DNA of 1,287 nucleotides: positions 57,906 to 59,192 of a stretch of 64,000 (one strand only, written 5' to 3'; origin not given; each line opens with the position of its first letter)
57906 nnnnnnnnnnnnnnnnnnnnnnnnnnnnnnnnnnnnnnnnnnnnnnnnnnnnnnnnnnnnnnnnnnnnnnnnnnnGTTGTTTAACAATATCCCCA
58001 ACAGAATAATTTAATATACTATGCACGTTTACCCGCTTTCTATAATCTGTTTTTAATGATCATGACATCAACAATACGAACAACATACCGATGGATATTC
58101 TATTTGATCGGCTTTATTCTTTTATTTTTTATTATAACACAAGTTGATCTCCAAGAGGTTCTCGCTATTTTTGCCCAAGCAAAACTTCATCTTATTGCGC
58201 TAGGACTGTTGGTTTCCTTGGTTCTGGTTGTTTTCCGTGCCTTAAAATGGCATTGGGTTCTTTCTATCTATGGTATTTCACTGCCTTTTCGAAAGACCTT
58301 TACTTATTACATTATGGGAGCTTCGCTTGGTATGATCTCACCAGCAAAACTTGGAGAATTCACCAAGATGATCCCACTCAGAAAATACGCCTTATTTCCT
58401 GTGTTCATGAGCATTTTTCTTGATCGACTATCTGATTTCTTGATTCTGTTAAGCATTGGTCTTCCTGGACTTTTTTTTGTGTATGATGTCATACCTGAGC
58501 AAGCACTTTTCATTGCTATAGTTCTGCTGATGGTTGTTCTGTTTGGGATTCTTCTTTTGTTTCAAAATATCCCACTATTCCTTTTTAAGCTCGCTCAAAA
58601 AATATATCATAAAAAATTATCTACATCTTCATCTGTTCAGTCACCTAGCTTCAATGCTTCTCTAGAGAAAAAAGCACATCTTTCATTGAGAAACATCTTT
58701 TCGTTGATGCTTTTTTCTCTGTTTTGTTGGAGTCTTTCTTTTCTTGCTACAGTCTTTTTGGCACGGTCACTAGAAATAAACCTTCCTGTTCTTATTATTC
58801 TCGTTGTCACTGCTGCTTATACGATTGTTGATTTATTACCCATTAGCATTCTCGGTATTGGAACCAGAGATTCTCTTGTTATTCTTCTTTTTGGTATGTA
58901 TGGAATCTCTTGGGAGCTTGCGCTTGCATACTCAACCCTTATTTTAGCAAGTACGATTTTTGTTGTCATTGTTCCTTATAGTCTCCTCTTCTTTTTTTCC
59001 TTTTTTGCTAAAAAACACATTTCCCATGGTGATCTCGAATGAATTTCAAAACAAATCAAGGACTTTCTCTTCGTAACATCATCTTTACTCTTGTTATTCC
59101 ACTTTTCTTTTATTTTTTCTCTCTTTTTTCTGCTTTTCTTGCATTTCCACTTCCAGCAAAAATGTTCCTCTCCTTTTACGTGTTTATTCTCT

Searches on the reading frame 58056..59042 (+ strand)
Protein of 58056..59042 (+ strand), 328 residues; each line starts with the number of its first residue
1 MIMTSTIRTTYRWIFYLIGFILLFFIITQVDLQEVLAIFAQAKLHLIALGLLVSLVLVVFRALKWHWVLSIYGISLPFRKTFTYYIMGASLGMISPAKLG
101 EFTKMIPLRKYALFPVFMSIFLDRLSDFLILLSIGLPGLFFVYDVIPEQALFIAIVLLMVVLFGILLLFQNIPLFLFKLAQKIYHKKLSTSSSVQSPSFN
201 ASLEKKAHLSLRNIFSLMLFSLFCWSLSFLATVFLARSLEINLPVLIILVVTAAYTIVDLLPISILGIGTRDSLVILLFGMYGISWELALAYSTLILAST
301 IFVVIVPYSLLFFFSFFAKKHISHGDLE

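Call 75: search_protein_families(library=pfam, proteins=[window:58056-59042:+], max_evalue=10)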
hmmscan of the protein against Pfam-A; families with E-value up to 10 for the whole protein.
window:58056-59042:+ (328 aa): 1 family
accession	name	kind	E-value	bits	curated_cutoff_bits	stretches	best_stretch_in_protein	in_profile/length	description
PF03706.18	LPG_synthase_TM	-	1.6e-34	120.2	33.4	1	16-306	5-300/302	Lysylphosphatidylglycerol synthase TM region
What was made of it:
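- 58056..59042 (+): LPG_synthase_TM / 'flippase-like domain' membrane protein, 328 aa. Candidate flippase for lipid-P-sugar; assignment to this module is uncertain. Pfam LPG_synthase_TM E=1.6e-34 (call 75).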

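Call 91: search_protein_families(library=ncbifam, proteins=[window:58056-59042:+], max_evalue=0.00001)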
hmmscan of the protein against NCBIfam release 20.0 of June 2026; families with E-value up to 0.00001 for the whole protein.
window:58056-59042:+ (328 aa): 1 family
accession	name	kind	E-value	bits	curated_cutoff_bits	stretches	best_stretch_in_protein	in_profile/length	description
TIGR00374.1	TIGR00374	subfamily_domain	1.7e-13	50.7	43.2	1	17-305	2-304/323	flippase-like domain-containing protein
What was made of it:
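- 58056..59042 (+): NCBIfam TIGR00374 flippase-like domain scores 50.7 bits, above the 43.2 cutoff (call 91).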
